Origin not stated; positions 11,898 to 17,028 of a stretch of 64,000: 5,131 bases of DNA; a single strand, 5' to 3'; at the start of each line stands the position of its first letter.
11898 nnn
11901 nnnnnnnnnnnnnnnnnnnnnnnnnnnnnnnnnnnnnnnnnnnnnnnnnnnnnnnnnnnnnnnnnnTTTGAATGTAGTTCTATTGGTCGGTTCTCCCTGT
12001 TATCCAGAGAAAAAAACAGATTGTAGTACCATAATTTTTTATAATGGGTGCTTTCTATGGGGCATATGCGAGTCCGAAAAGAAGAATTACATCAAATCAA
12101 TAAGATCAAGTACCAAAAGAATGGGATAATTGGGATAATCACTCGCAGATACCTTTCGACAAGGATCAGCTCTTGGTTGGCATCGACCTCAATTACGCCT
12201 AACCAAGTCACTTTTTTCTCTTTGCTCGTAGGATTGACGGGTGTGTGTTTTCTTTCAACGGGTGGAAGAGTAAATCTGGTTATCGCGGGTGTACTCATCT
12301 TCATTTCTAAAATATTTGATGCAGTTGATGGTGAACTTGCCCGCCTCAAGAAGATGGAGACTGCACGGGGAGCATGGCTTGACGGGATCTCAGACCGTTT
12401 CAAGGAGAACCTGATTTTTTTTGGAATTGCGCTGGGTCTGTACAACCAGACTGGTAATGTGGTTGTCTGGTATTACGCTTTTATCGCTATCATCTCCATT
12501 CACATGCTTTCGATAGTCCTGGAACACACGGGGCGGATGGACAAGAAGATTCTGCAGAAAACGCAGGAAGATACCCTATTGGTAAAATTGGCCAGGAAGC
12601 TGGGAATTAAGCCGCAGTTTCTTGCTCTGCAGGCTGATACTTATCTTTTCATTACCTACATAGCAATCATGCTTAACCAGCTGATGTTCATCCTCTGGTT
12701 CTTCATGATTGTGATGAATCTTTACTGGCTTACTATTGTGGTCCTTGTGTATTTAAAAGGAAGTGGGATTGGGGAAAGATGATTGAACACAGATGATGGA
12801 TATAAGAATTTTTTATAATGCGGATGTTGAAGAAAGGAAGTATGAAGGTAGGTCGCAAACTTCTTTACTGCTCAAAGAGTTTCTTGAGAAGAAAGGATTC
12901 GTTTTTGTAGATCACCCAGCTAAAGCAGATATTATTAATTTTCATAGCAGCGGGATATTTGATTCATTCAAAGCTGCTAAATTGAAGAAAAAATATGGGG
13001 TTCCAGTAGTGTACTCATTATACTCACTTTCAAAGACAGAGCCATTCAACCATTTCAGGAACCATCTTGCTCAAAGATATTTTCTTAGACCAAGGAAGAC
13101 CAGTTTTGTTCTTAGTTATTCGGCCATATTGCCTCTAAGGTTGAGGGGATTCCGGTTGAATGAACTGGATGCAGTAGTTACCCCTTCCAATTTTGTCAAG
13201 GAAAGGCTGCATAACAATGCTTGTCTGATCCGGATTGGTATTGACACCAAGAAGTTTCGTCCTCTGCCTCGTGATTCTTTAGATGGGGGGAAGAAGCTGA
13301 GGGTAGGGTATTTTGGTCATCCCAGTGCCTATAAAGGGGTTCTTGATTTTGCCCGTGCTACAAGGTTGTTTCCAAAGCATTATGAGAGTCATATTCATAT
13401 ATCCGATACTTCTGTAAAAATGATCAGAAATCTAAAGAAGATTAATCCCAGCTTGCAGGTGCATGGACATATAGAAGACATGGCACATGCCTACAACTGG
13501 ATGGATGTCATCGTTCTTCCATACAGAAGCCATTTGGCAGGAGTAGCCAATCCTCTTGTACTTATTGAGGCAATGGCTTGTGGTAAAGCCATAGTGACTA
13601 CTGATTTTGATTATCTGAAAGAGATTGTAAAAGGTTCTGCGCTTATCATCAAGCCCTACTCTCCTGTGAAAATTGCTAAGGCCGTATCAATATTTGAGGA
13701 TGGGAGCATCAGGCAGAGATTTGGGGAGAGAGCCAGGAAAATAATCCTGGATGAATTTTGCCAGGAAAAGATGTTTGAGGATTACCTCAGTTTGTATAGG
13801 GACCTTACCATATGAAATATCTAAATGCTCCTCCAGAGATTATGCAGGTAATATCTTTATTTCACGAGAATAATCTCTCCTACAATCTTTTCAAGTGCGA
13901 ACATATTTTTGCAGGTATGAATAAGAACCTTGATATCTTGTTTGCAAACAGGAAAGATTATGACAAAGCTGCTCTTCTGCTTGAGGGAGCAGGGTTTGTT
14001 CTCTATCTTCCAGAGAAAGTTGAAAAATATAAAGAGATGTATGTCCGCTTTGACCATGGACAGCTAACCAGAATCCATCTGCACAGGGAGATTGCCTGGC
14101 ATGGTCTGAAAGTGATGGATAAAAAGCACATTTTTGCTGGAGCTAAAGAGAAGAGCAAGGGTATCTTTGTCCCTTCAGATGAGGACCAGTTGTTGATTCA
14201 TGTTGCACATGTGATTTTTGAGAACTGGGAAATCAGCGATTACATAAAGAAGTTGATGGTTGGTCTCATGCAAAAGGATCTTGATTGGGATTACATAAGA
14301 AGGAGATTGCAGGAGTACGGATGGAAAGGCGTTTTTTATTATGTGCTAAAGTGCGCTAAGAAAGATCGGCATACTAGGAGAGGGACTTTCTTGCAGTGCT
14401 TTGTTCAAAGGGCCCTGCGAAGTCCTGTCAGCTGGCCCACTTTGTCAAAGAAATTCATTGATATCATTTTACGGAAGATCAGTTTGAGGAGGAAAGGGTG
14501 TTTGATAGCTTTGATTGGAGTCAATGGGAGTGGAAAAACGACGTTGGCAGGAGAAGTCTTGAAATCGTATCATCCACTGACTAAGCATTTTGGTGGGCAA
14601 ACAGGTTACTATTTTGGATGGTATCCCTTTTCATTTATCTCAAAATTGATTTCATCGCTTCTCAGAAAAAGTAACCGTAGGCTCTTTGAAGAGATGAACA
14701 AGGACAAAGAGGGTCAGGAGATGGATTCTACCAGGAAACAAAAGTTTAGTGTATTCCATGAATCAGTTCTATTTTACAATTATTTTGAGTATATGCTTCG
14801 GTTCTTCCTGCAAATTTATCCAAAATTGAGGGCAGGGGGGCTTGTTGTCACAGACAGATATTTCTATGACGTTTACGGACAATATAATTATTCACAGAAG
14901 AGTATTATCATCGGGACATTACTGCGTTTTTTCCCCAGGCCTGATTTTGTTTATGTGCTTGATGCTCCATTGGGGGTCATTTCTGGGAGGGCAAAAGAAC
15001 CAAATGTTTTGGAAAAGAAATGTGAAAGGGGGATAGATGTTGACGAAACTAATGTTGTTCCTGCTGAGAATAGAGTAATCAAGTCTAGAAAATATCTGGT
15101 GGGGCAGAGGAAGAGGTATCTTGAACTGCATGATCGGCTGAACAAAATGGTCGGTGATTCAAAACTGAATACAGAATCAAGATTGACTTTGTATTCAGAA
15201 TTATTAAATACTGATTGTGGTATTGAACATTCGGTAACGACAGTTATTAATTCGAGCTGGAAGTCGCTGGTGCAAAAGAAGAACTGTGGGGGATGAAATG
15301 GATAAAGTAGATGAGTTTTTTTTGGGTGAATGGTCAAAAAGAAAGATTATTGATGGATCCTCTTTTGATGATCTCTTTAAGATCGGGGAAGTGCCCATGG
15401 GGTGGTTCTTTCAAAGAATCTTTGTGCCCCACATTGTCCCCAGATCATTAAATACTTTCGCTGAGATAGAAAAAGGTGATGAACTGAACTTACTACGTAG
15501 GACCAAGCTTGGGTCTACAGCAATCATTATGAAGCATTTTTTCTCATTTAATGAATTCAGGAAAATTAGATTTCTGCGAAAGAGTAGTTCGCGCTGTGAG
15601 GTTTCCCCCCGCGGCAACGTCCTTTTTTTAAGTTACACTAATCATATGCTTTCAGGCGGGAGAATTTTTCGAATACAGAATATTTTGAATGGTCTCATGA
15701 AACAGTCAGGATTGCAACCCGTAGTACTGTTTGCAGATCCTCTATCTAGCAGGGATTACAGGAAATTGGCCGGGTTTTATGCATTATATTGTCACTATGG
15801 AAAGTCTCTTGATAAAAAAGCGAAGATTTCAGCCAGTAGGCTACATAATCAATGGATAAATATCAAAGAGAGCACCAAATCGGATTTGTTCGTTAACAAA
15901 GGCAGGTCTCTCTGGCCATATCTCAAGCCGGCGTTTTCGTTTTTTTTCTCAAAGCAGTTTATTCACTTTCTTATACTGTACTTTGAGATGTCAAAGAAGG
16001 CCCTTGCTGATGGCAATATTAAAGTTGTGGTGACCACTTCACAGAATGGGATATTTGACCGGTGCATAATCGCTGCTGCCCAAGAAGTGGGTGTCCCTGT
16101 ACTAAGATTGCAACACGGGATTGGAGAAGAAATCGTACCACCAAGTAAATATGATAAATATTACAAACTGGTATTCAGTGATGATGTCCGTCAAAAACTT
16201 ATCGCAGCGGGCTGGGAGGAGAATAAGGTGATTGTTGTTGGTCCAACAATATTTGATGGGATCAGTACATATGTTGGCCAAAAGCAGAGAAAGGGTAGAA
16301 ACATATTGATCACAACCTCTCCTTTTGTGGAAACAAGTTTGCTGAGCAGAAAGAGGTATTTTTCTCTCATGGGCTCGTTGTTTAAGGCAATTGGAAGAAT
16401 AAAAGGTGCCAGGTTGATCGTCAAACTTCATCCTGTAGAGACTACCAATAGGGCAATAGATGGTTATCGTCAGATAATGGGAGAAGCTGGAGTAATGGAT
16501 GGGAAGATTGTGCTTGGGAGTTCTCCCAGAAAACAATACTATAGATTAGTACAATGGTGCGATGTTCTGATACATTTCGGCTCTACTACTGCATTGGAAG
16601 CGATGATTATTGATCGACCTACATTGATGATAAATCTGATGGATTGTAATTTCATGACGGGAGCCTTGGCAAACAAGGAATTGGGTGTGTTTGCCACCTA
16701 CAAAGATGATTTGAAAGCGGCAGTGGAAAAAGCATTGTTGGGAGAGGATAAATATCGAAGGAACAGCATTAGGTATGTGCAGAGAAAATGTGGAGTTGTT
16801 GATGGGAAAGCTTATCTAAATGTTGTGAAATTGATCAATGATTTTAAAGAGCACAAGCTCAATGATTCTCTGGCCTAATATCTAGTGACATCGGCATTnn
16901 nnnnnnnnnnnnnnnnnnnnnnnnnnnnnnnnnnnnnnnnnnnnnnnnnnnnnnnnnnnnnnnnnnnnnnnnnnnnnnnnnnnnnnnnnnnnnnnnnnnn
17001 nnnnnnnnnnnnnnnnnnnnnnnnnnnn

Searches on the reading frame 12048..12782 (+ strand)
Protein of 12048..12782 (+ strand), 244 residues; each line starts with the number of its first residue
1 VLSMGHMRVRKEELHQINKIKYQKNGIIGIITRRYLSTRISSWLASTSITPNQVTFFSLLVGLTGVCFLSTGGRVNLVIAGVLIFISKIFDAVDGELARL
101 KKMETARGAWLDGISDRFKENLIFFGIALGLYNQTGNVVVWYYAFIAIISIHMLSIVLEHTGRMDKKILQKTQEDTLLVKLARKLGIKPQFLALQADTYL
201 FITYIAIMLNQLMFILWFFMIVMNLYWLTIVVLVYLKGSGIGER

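Call 12: search_protein_families(library=pfam, proteins=[window:12048-12782:+], max_evalue=0.001)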
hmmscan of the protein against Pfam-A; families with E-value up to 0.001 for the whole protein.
window:12048-12782:+ (244 aa): 1 family
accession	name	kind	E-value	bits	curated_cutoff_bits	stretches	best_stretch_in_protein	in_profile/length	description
PF01066.26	CDP-OH_P_transf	-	5e-15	56.6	22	1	50-173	3-122/152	CDP-alcohol phosphatidyltransferase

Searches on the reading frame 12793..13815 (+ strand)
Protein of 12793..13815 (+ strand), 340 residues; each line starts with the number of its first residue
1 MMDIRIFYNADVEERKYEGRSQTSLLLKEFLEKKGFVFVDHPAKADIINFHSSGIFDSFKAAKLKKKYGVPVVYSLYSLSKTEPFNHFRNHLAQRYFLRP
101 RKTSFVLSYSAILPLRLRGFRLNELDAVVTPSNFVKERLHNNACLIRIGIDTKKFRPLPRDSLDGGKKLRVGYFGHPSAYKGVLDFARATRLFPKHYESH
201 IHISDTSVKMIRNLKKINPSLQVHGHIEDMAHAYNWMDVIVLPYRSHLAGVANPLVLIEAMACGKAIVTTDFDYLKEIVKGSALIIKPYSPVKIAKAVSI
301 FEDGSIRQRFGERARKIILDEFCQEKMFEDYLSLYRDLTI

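Call 12: search_protein_families(library=pfam, proteins=[window:12793-13815:+], max_evalue=0.001)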
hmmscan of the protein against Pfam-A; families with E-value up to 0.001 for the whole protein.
window:12793-13815:+ (340 aa): 3 families
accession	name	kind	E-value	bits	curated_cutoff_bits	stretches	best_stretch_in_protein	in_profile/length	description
PF13692.12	Glyco_trans_1_4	-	1.4e-15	58.3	27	1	170-298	3-136/142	Glycosyl transferases group 1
PF00534.26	Glycos_transf_1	-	2e-14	54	26.4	1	166-316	13-171/172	Glycosyl transferases group 1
PF13439.12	Glyco_transf_4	-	6.2e-06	26.8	28.5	1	44-141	72-150/170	Glycosyltransferase Family 4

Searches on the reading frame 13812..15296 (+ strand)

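Call 12: search_protein_families(library=pfam, proteins=[window:13812-15296:+], max_evalue=0.001)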
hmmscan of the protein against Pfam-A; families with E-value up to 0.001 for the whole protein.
window:13812-15296:+ (494 aa): 3 families
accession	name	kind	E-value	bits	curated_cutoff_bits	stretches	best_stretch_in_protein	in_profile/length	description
PF14907.12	NTP_transf_5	-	2.8e-12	47.2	31.2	1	39-183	96-245/249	Uncharacterised nucleotidyltransferase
PF02223.23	Thymidylate_kin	-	1.1e-05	25.7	27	0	294-409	32-150/185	Thymidylate kinase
PF00931.28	NB-ARC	-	0.00071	19.3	23.5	0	229-302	19-85/248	NB-ARC domain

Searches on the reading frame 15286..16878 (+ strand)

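Call 12: search_protein_families(library=pfam, proteins=[window:15286-16878:+], max_evalue=0.001)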
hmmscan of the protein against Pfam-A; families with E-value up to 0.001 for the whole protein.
window:15286-16878:+ (530 aa): 1 family
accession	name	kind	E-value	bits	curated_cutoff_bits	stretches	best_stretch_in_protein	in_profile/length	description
PF02350.25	Epimerase_2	-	2.6e-05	23.7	30.6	1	295-491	127-324/347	UDP-N-acetylglucosamine 2-epimerase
